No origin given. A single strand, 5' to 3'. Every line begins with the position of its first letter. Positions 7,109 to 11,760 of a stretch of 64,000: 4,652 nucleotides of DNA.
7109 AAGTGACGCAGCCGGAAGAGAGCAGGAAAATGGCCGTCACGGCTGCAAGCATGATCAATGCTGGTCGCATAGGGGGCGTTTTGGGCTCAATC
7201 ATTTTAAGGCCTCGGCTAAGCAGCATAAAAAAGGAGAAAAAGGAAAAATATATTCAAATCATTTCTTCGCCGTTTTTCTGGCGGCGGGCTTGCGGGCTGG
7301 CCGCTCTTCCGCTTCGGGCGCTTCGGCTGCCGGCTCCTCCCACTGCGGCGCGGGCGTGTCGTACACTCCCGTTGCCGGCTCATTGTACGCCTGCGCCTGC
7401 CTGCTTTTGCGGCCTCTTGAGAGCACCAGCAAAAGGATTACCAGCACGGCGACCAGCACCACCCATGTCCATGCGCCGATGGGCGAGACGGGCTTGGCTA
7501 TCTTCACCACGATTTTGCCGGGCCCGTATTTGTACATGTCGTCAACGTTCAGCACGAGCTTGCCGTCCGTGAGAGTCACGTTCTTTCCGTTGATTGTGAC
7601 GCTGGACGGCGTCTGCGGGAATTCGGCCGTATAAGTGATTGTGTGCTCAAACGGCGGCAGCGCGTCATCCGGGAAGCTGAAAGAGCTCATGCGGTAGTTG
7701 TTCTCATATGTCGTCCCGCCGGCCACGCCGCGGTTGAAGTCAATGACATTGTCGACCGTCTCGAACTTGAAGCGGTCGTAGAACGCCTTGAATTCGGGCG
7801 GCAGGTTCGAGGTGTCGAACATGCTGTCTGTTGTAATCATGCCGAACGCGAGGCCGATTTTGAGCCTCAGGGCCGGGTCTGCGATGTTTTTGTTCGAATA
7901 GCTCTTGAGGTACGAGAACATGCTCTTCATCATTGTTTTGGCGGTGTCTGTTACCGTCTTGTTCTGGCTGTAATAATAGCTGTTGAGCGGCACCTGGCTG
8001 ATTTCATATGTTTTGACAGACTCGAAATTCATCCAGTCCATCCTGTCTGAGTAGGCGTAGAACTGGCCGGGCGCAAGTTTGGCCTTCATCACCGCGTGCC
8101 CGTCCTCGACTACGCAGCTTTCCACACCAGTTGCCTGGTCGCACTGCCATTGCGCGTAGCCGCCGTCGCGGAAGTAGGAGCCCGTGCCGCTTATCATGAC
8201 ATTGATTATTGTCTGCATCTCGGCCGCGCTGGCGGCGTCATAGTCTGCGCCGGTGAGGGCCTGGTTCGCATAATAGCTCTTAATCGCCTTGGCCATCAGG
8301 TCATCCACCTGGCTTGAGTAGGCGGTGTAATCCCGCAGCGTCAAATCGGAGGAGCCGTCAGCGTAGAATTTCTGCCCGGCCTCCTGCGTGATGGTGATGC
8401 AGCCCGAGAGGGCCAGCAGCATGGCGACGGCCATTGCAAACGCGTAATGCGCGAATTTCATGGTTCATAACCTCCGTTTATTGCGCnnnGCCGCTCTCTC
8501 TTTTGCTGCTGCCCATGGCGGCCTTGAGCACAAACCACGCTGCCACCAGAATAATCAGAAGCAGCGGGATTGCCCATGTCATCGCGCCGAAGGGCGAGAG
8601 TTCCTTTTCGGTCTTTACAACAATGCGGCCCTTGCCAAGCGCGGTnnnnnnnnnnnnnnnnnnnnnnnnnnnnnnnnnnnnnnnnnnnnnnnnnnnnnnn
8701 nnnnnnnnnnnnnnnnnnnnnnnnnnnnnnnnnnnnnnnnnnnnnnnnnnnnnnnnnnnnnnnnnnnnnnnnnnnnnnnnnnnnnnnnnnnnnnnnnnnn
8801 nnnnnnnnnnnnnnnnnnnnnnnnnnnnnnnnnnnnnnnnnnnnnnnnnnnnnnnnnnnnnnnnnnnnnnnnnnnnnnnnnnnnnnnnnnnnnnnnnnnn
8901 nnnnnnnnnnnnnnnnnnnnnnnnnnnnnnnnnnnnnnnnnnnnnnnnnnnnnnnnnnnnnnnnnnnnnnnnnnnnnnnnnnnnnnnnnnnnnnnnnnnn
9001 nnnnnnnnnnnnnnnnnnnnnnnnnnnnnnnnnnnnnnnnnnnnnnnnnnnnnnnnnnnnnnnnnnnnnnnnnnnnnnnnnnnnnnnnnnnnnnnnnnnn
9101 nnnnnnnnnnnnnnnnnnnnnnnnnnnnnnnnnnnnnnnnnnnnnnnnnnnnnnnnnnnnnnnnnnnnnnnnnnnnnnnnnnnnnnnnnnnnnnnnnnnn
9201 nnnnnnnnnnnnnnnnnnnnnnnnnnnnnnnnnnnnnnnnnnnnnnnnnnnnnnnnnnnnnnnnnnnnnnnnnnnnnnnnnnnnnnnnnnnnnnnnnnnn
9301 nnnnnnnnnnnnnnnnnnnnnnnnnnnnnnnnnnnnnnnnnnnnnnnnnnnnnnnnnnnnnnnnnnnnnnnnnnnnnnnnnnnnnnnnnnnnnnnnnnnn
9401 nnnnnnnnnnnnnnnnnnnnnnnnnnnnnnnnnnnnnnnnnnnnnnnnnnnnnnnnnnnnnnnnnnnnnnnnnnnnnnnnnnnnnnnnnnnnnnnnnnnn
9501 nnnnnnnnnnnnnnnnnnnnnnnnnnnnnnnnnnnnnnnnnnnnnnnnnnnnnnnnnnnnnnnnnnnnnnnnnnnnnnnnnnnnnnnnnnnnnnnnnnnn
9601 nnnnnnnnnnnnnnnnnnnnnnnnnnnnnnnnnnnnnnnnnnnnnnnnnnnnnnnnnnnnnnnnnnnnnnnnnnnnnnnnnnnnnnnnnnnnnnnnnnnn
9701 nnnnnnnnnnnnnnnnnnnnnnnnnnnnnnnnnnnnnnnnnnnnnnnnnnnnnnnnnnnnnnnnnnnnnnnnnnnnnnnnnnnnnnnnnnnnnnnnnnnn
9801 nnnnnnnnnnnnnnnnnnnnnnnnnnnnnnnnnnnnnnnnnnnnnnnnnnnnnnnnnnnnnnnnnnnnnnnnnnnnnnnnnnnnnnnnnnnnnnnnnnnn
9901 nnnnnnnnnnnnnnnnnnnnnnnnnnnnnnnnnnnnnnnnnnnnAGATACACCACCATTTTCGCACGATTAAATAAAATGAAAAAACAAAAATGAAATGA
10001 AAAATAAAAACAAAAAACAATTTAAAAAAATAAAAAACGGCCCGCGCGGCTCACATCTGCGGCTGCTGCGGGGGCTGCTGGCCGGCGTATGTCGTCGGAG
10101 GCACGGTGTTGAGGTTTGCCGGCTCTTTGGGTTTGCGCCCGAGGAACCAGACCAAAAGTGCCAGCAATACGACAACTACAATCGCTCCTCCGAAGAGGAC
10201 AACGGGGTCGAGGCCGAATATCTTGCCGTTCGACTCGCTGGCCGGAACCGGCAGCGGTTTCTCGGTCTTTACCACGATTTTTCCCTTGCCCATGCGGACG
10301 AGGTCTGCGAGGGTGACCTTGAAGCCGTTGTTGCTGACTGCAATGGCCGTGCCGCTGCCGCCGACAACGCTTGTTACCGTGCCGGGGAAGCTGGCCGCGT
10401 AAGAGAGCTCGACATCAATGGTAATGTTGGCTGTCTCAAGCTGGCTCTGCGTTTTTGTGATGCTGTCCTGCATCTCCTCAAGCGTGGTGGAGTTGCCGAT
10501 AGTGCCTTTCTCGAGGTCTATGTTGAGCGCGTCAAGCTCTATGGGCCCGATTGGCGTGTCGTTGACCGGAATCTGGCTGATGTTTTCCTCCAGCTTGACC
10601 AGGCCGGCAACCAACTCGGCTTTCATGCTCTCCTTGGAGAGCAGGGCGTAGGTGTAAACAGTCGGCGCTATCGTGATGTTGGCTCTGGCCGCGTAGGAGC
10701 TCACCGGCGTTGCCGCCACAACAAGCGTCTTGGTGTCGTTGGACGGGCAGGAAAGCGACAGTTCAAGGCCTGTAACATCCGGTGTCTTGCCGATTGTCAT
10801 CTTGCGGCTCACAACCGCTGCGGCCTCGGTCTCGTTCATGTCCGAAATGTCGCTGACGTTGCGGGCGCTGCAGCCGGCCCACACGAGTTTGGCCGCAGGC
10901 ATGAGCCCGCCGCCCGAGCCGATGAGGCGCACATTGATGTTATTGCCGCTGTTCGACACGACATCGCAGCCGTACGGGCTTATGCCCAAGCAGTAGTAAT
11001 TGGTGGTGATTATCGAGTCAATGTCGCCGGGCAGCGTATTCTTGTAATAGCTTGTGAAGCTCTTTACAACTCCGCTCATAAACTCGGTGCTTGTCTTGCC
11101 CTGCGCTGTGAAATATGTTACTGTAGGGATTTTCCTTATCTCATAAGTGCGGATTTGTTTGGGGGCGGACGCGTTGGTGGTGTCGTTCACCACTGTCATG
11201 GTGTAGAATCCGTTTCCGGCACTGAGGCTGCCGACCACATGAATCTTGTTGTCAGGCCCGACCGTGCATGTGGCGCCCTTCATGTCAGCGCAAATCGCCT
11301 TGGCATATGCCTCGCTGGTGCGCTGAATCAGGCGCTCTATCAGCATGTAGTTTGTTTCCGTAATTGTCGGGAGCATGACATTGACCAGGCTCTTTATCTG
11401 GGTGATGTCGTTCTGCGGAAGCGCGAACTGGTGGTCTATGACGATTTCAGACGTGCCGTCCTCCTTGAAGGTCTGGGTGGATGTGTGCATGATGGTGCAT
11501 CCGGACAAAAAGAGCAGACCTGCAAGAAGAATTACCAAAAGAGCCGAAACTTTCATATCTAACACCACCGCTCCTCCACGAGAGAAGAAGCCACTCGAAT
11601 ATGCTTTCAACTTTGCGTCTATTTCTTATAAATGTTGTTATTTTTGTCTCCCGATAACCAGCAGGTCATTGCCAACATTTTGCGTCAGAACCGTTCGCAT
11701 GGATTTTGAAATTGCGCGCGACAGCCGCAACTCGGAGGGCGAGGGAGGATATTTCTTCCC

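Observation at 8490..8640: Conserved C-terminal tripartite module in all four paralogs: candidate novel protein-sorting signal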

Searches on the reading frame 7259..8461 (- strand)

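Call 4: search_protein_families(library=pfam, proteins=[window:7259-8461:-], max_evalue=1)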
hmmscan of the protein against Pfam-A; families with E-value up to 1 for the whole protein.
window:7259-8461:- (400 aa): 4 families
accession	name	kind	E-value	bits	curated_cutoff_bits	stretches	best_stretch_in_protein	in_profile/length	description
PF16475.10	DUF5052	-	0.017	15.2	29.4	1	7-92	5-88/199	Domain of unknown function (DUF5052)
PF07071.17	KDGP_aldolase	-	0.062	13.5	26.7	1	56-95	76-115/218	KDGP aldolase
PF00086.23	Thyroglobulin_1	-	0.066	13.1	20.6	1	98-128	29-59/67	Thyroglobulin type-1 repeat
PF00778.23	DIX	-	0.071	13.4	22.2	1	274-312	3-43/77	DIX domain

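Call 5: search_protein_families(library=ncbifam, proteins=[window:7259-8461:-], max_evalue=1)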
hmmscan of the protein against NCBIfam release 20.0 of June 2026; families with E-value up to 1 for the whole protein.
window:7259-8461:- (400 aa): 4 families
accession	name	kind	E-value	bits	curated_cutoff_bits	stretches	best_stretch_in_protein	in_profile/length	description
NF047664.1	LIMLP_16025_fam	subfamily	0.00039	20.4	140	1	174-215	30-71/80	LIMLP_16025 family protein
NF047796.1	DhDoxPGlucAldDagF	equivalog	0.019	14.6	300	1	55-95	79-119/241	2-dehydro-3-deoxy-phosphogluconate aldolase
NF004158.0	PRK05627.1-1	equivalog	0.037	13.4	396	1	22-90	74-144/304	bifunctional riboflavin kinase/FAD synthetase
TIGR03581.1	EF_0839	hypoth_equivalog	0.041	13.5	222.4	1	55-95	75-115/236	conserved hypothetical protein EF_0839/AHA_3917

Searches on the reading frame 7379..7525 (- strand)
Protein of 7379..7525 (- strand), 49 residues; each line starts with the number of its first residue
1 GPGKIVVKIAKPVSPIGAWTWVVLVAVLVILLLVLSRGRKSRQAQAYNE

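Call 13: search_protein_families(library=ncbifam, proteins=[window:7379-7525:-], max_evalue=10)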
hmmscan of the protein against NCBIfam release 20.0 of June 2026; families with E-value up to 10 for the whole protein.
seq(49 aa): 3 families
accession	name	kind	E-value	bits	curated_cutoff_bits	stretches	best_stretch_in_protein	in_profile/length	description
NF045534.1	small_EYxxD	equivalog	0.032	14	29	1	20-45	11-37/37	EYxxD motif small membrane protein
TIGR00892.1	2A0113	subfamily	0.1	11.3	586.1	1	14-31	11-28/455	monocarboxylate transporter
NF001940.0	PRK00720.1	equivalog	0.23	11.6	83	1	18-40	6-25/78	twin-arginine translocase TatA/TatE family subunit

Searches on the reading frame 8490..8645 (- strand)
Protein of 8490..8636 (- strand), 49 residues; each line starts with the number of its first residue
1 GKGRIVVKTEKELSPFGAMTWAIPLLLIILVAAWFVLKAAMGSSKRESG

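Call 13: search_protein_families(library=ncbifam, proteins=[window:8490-8636:-], max_evalue=10)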
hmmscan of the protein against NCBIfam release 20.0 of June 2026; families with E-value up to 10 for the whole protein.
seq(49 aa): 1 family
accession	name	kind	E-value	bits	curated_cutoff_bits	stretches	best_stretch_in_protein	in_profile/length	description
TIGR04438.1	small_Trp_rich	hypoth_equivalog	0.014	15.4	36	1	12-47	17-52/76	TIGR04438 family Trp-rich protein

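Call 34: find_homologous_proteins(query=A3, max_evalue=10)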
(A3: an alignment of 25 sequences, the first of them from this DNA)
Query A3 (25 sequences) (52 aa, profile of the alignment): 1 proteins with E <= 10 among 2114 candidates.
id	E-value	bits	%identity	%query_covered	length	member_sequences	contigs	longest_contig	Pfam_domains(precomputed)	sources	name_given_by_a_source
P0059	1.1e-5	42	41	54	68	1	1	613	-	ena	-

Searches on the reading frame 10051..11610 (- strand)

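Call 4: search_protein_families(library=pfam, proteins=[window:10051-11610:-], max_evalue=1)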
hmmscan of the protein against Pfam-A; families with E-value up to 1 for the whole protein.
window:10051-11610:- (519 aa): 1 family
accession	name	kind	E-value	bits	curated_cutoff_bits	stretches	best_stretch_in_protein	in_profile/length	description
PF17231.7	DUF5305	-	0.1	12.5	29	1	375-500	27-150/217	Family of unknown function (DUF5305)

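Call 5: search_protein_families(library=ncbifam, proteins=[window:10051-11610:-], max_evalue=1)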
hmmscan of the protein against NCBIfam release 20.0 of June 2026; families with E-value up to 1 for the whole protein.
window:10051-11610:- (519 aa): 0 families
